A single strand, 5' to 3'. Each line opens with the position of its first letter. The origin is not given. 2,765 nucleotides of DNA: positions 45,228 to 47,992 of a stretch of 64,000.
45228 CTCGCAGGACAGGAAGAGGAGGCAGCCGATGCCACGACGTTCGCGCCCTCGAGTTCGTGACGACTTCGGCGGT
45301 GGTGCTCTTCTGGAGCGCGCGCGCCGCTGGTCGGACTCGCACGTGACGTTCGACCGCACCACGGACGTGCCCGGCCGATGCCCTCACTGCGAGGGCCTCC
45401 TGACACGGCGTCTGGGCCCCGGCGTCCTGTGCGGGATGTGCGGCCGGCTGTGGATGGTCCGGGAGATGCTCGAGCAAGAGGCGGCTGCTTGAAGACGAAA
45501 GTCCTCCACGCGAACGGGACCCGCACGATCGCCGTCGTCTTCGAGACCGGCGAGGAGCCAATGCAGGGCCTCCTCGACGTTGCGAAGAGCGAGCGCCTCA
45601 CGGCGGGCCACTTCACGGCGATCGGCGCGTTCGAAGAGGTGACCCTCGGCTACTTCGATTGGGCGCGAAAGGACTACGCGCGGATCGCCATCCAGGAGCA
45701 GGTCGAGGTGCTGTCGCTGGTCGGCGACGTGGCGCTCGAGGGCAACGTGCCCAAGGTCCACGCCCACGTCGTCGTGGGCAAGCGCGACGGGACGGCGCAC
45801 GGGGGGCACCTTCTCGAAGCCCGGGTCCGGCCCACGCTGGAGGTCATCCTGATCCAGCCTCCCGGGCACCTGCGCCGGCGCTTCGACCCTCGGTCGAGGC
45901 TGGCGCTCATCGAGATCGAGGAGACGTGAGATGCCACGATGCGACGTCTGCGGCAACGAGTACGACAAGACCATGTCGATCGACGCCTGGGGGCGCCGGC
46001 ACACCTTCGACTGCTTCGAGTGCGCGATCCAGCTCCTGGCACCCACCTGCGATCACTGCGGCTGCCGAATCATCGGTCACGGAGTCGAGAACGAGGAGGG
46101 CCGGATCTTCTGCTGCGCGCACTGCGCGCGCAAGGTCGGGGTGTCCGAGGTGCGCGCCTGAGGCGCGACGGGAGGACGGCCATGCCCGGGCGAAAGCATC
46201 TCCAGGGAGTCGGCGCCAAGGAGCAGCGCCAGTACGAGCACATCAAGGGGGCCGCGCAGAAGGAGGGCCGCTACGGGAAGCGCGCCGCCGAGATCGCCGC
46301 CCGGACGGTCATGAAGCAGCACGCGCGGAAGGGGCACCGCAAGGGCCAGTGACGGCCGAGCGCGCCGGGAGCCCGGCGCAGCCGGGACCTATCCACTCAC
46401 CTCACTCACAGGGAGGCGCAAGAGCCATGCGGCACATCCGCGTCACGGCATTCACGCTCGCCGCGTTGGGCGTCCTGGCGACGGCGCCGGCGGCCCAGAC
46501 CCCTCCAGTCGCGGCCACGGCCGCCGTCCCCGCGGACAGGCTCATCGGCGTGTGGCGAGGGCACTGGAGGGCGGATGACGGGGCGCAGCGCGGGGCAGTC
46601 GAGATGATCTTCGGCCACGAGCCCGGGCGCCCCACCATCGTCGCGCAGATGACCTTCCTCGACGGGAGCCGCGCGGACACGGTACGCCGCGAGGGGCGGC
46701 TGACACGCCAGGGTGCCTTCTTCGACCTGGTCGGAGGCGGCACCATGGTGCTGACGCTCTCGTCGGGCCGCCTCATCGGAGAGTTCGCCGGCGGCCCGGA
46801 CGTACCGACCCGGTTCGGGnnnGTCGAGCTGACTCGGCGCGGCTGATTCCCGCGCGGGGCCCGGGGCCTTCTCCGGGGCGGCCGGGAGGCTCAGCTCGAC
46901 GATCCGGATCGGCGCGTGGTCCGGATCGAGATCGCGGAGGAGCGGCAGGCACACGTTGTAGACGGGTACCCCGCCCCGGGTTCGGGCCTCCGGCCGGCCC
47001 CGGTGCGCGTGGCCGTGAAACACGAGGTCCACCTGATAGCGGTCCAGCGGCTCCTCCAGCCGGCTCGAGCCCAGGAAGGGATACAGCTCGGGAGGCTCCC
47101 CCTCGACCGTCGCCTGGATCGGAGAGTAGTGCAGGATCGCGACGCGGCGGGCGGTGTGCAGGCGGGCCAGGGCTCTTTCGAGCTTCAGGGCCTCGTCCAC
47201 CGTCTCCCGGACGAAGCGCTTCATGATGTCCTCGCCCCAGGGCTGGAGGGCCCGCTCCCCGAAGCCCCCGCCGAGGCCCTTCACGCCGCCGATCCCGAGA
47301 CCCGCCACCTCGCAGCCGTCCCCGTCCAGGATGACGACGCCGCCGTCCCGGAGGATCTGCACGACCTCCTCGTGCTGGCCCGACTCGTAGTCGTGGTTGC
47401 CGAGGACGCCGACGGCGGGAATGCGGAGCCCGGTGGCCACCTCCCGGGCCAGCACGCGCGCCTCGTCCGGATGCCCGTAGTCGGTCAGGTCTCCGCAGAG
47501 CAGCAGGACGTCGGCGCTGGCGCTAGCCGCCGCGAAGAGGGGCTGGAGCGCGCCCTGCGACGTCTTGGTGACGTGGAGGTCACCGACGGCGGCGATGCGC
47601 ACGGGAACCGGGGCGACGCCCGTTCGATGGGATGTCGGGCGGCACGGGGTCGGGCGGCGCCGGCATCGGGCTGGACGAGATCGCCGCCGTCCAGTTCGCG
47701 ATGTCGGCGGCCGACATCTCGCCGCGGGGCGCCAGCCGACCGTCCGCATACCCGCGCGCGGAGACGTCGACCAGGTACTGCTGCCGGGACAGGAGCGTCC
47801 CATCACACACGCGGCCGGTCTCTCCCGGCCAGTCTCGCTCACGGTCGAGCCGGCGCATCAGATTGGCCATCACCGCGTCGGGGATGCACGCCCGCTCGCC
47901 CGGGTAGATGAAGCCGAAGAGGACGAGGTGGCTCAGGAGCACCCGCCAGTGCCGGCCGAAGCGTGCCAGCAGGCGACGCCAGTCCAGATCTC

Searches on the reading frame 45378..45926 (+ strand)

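Call 10: search_protein_families(library=pfam, max_evalue=0.01, proteins=[window:45378-45926:+])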
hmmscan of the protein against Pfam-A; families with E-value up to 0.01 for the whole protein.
window:45378-45926:+ (183 aa): 1 family
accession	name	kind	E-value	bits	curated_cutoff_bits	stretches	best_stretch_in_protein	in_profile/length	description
PF03479.20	PCC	-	1.5e-27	96.6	25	1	49-159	1-113/117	Plants and Prokaryotes Conserved (PCC) domain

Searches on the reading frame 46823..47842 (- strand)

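Call 27: search_protein_families(library=pfam, max_evalue=0.001, proteins=[window:46823-47842:-])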
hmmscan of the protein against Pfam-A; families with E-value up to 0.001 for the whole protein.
window:46823-47842:- (340 aa): 2 families
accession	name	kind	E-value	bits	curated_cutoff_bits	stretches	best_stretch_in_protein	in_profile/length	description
PF00149.33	Metallophos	-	1.2e-14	55.6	21.5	1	82-281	2-190/191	Calcineurin-like phosphoesterase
PF12850.12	Metallophos_2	-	3.8e-07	30.7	27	1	82-296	2-131/154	Calcineurin-like phosphoesterase superfamily domain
